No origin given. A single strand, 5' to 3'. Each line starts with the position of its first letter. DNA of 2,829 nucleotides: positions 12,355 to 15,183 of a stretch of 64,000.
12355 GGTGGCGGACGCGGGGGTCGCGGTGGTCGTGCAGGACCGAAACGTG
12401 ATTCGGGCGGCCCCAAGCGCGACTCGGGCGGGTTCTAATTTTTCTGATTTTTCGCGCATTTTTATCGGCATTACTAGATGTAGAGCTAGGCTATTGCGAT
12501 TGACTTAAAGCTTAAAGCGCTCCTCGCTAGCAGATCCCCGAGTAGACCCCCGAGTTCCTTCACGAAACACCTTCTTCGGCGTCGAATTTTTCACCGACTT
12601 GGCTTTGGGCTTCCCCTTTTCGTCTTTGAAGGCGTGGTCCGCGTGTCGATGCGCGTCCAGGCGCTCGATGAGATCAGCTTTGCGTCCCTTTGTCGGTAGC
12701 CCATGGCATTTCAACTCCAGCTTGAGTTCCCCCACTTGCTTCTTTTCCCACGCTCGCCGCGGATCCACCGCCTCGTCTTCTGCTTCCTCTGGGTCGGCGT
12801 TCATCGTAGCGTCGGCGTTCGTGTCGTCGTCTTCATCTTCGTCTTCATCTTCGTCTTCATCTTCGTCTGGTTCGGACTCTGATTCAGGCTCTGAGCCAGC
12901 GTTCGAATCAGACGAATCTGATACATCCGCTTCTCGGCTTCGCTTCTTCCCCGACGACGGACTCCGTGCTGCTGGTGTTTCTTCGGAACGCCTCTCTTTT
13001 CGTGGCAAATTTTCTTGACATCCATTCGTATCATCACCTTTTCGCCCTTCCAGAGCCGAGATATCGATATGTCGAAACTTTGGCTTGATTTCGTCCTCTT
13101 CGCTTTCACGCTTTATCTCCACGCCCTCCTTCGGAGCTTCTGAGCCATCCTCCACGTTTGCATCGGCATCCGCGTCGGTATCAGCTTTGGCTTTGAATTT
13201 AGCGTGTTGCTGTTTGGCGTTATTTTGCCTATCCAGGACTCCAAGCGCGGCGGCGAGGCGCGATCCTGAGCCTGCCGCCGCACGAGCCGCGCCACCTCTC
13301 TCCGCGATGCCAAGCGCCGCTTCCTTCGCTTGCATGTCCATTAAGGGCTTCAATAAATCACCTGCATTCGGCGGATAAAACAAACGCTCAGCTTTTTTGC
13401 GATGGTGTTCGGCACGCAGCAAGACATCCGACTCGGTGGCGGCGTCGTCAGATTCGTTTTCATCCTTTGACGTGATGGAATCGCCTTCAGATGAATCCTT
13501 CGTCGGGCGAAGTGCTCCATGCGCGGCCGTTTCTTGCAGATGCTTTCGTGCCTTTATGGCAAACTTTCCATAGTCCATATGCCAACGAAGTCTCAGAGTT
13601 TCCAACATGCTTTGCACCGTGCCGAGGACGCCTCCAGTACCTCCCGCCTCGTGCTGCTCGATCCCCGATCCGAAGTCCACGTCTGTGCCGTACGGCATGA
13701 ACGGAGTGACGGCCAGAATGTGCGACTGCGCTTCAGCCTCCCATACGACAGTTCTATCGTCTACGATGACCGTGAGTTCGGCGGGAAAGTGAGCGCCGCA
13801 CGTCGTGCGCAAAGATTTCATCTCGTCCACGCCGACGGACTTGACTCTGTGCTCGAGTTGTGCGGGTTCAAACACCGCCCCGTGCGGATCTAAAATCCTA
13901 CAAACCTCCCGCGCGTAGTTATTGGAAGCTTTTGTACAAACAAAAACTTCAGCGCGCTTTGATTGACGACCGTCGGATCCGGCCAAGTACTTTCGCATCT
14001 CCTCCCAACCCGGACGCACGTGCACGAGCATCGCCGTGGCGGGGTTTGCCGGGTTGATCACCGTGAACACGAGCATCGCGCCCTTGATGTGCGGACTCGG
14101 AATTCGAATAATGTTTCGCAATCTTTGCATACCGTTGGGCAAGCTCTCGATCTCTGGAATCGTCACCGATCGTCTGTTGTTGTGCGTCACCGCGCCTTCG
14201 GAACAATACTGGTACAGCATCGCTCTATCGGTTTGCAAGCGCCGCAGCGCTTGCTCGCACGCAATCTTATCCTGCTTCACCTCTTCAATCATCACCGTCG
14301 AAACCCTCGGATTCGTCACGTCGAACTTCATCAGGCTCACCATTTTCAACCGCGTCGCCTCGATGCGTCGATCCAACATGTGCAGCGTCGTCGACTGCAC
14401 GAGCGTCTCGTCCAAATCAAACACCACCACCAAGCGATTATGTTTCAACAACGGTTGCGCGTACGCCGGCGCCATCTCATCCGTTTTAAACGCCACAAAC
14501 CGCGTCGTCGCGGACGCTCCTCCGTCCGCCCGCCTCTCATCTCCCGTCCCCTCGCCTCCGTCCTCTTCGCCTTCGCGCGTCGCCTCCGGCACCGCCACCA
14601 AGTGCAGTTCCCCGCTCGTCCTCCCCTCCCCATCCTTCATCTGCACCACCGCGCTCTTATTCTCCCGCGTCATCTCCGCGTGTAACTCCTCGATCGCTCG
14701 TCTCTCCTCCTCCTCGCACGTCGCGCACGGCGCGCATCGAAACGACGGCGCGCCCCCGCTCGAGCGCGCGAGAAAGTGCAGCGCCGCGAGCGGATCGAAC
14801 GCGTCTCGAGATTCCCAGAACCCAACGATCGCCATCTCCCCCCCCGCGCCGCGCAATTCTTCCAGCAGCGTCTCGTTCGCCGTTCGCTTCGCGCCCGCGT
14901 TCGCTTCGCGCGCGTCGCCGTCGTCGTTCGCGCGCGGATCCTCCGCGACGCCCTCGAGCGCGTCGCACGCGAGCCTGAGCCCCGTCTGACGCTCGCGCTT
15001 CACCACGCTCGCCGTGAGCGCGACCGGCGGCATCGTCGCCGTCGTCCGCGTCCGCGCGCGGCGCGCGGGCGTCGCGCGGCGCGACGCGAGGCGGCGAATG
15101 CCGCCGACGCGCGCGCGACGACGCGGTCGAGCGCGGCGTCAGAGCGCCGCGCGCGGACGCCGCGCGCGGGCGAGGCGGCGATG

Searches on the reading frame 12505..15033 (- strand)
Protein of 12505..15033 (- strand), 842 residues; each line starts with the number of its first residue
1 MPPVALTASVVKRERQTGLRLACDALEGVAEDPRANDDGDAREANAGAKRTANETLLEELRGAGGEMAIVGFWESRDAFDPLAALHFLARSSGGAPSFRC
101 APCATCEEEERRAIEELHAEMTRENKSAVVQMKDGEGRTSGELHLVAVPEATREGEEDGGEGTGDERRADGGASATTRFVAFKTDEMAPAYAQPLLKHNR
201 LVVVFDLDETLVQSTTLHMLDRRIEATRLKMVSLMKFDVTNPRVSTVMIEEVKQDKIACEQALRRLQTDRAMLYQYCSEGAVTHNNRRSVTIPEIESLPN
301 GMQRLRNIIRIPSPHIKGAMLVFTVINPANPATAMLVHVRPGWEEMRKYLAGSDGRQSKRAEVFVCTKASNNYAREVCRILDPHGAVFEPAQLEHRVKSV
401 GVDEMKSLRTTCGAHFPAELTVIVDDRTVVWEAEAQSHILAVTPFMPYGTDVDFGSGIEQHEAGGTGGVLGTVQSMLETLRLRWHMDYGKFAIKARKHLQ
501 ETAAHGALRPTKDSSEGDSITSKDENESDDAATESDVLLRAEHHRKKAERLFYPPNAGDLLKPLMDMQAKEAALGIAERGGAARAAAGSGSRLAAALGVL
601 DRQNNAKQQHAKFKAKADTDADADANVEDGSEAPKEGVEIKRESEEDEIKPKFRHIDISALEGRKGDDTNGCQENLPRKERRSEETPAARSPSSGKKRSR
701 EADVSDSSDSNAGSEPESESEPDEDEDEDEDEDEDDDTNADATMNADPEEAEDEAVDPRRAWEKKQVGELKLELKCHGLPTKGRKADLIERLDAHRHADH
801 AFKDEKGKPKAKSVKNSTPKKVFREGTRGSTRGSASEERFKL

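Call 59: search_protein_families(library=pfam, proteins=[window:12505-15033:-])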
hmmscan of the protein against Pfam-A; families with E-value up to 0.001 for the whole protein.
window:12505-15033:- (842 aa): 2 families
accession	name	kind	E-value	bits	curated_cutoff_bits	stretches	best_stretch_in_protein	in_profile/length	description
PF03031.24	NIF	-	1e-19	71.2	21.8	1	330-451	30-140/160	NLI interacting factor-like phosphatase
PF02037.33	SAP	-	1.4e-08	34.6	23.9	1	767-795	7-35/37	SAP domain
